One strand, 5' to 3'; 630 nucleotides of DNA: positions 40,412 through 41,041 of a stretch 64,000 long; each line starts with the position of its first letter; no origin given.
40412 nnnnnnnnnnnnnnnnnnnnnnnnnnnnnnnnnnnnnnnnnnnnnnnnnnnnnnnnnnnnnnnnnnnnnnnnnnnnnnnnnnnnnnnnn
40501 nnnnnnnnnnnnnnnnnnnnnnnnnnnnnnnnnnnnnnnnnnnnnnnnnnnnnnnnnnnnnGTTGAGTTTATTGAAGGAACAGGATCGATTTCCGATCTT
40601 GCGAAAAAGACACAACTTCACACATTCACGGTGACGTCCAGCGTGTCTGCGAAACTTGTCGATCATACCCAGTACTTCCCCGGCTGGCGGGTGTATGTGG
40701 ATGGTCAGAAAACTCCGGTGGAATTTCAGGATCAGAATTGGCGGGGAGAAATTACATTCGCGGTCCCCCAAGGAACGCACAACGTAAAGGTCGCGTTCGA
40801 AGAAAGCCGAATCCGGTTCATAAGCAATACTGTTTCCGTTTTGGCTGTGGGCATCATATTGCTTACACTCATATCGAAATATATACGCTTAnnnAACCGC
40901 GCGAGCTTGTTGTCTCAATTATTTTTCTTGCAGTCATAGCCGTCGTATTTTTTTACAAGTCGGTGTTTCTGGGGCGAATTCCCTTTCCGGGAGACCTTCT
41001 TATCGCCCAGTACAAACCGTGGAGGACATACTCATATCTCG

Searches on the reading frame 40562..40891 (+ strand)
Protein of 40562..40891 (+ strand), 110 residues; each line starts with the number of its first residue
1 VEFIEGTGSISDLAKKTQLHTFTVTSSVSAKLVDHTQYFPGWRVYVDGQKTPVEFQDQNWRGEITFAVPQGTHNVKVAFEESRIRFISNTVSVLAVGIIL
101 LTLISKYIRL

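Call 43: search_protein_representatives(alignment_id=A4)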
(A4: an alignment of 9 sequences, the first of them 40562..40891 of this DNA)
Query: 9 sequences, 108 profile positions. Proteins with E-value up to 0.001 (for the whole library): 69206; up to 1e-10: 19925; up to 1e-30: 8. The best 150 are listed.
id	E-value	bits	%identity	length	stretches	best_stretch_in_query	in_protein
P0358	3.4e-66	235.8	-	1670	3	3-102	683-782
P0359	4.8e-63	225.7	-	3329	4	2-100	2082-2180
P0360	1.5e-38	146.9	-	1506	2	3-103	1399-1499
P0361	1.4e-35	137.3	-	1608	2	8-97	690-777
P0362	1.6e-35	137.1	-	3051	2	6-99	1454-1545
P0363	1.9e-31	124.1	-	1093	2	23-104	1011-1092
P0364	2.0e-31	123.9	-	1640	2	6-99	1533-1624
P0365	2.7e-31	123.5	-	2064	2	2-99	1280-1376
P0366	2.4e-29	117.3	-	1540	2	9-101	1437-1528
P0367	1.9e-28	114.4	-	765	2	5-104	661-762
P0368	2.6e-28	113.9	-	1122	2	6-101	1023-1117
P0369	3.8e-28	113.4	-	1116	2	3-105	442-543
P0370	1.6e-27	111.4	-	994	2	14-105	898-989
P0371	2.8e-27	110.6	-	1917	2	4-98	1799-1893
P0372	3.5e-27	110.3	-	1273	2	2-104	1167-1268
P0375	5.8e-27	109.6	-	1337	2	9-96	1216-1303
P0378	1.2e-26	108.5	-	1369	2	3-101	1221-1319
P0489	5.1e-21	90.5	-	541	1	4-105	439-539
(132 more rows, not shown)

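Call 44: predict_structure(alignment_id=A4)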
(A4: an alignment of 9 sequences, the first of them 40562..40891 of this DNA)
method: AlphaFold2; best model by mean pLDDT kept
length: 110 residues; sequences in the alignment: 9
mean_pLDDT: 89.1   pTM: 0.68
mean pLDDT of the five models: 89.1, 88.5, 87.8, 87.4, 85.4
residues with pLDDT >= 90: 72; 70-90: 30; 50-70: 8; < 50: 0
segments of 3 or more residues with pLDDT < 50: none
pLDDT, mean of each block of 10 residues (from residue 1): 93 91 96 88 94 75 89 95 77 92 88
secondary structure, 60 per line:
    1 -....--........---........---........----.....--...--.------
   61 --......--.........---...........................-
elements in order: E2-5 E8-15 E19-26 E30-37 E42-46 E49-51 E63-68 E71-79 H83-109

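Call 46: search_protein_families(library=pfam, proteins=[P0372, P0375, P0378, P0365, P0371, P0489], max_evalue=0.01)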
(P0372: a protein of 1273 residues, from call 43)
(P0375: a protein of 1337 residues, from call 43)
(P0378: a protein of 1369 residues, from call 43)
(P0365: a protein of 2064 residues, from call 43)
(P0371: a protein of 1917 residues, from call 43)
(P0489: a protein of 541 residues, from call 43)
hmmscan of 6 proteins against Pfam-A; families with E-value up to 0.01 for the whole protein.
P0372 (1273 aa): 2 families
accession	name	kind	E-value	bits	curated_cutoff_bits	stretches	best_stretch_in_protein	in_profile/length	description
PF09586.16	YfhO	-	1.7e-15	56.9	28.5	2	608-685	756-834/835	Bacterial membrane protein YfhO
PF13231.12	PMT_2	-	1.5e-05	25.7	26.1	1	796-946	3-153/160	Dolichyl-phosphate-mannose-protein mannosyltransferase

P0375 (1337 aa): 3 families
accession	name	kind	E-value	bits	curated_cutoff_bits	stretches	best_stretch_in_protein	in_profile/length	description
PF10131.15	PTPS_related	-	8.9e-15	54.6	26.4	1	829-1156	3-302/621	6-pyruvoyl-tetrahydropterin synthase related domain; membrane protein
PF09586.16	YfhO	-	4.6e-09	35.7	28.5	1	634-705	760-832/835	Bacterial membrane protein YfhO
PF13231.12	PMT_2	-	0.0023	18.6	26.1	1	831-988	3-155/160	Dolichyl-phosphate-mannose-protein mannosyltransferase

P0378 (1369 aa): 3 families
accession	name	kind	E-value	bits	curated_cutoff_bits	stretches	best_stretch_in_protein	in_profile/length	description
PF09586.16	YfhO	-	2.4e-20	73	28.5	2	654-722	758-827/835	Bacterial membrane protein YfhO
PF13231.12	PMT_2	-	1.8e-09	38.5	26.1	1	855-1013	3-154/160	Dolichyl-phosphate-mannose-protein mannosyltransferase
PF10131.15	PTPS_related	-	2.1e-06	26.9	26.4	1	854-1171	4-300/621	6-pyruvoyl-tetrahydropterin synthase related domain; membrane protein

P0365 (2064 aa): 2 families
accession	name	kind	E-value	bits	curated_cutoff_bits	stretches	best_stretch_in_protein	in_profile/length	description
PF09586.16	YfhO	-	3e-07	29.7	28.5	2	1315-1354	784-823/835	Bacterial membrane protein YfhO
PF13231.12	PMT_2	-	0.0013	19.4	26.1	1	1607-1729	26-140/160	Dolichyl-phosphate-mannose-protein mannosyltransferase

P0371 (1917 aa): 3 families
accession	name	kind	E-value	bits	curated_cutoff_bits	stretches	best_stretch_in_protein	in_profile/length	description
PF13231.12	PMT_2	-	8.5e-09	36.2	26.1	2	918-1034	25-140/160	Dolichyl-phosphate-mannose-protein mannosyltransferase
PF10131.15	PTPS_related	-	1e-05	24.7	26.4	1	1419-1748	2-306/621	6-pyruvoyl-tetrahydropterin synthase related domain; membrane protein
PF09586.16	YfhO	-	0.00058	18.8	28.5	1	653-720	758-826/835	Bacterial membrane protein YfhO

P0489 (541 aa): 2 families
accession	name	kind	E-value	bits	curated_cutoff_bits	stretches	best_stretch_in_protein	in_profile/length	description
PF09586.16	YfhO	-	3.1e-16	59.4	28.5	1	443-523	754-835/835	Bacterial membrane protein YfhO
PF25452.1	TM225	-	0.0063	17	27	0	114-166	68-122/165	TM225-like domain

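Call 52: fold_search(model_id=the predicted structure, library=pdb)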
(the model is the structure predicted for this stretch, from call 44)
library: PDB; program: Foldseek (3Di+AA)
matches with E <= 10: 899; with E <= 0.001: 0
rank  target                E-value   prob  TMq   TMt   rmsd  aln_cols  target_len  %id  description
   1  8exd_B                1.1e-02  1.00  0.48  0.10   4.6        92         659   14  Crystal structure of Aspergillus fumigatus sterylglucosidase A (released 2023-03-01)
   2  8k7y_A                1.5e-02  1.00  0.43  0.09   3.9        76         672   24  Crystal structure of GH146 beta-L-arabinofuranosidase Bll3HypBA1 (amino acids 380-1051), ligand-free form (released 2024-02-21)
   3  8k7x                  2.6e-02  0.99  0.41  0.09   4.2        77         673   25  Crystal structure of GH146 beta-L-arabinofuranosidase Bll3HypBA1 (amino acids 380-1223) in complex with Tris (released 2024-02-21)
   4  3fts                  2.6e-02  0.98  0.36  0.08   5.2        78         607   19  Leukotriene A4 hydrolase in complex with resveratrol (released 2009-07-28)
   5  8p67_A                2.8e-02  1.00  0.48  0.14   3.4        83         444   13  Crystal structure of Thermothelomyces thermophila (double mutant EE) in complex with aldotetrauronic acid (released 2024-05-22)
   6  8exd_A                3.5e-02  1.00  0.47  0.10   4.6        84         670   13  Crystal structure of Aspergillus fumigatus sterylglucosidase A (released 2023-03-01)
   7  1sqm                  3.5e-02  0.98  0.38  0.09   5.0        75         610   19  STRUCTURE OF [R563A] LEUKOTRIENE A4 HYDROLASE (released 2004-08-03)
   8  5ni6                  3.5e-02  0.97  0.36  0.08   5.2        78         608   19  Crystal structure of human LTA4H mutant D375N in complex with LTA4 (released 2017-08-23)
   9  5fpx_A                4.2e-02  0.38  0.23  0.23  13.9        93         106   13  The structure of KdgF from Yersinia enterocolitica. (released 2016-05-04)
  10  8exd_C                5.0e-02  0.99  0.45  0.10   4.8        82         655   12  Crystal structure of Aspergillus fumigatus sterylglucosidase A (released 2023-03-01)
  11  1h19                  5.9e-02  0.92  0.34  0.08   5.2        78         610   15  STRUCTURE OF [E271Q]LEUKOTRIENE A4 HYDROLASE (released 2002-08-08)
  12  9m00_A                5.9e-02  0.57  0.30  0.14   6.3       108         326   12  Crystal Structure of the Basal pilin EbpB from Enterococcus faecalis with a partially disordered N-terminal domain. (released 2025-07-16)
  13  7k7d_A                5.9e-02  0.54  0.30  0.09  10.0        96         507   19  Crystal structure of diphtheria toxin from crystals obtained at pH 6.0 (released 2020-11-18)
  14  3fum                  6.2e-02  0.96  0.37  0.09   5.0        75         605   19  Leukotriene A4 hydrolase in complex with (R)-pyridin-4-yl[4-(2-pyrrolidin-1-ylethoxy)phenyl]methanol (released 2009-07-28)
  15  1hs6                  6.6e-02  0.96  0.38  0.08   5.0        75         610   19  STRUCTURE OF LEUKOTRIENE A4 HYDROLASE COMPLEXED WITH BESTATIN. (released 2001-06-24)
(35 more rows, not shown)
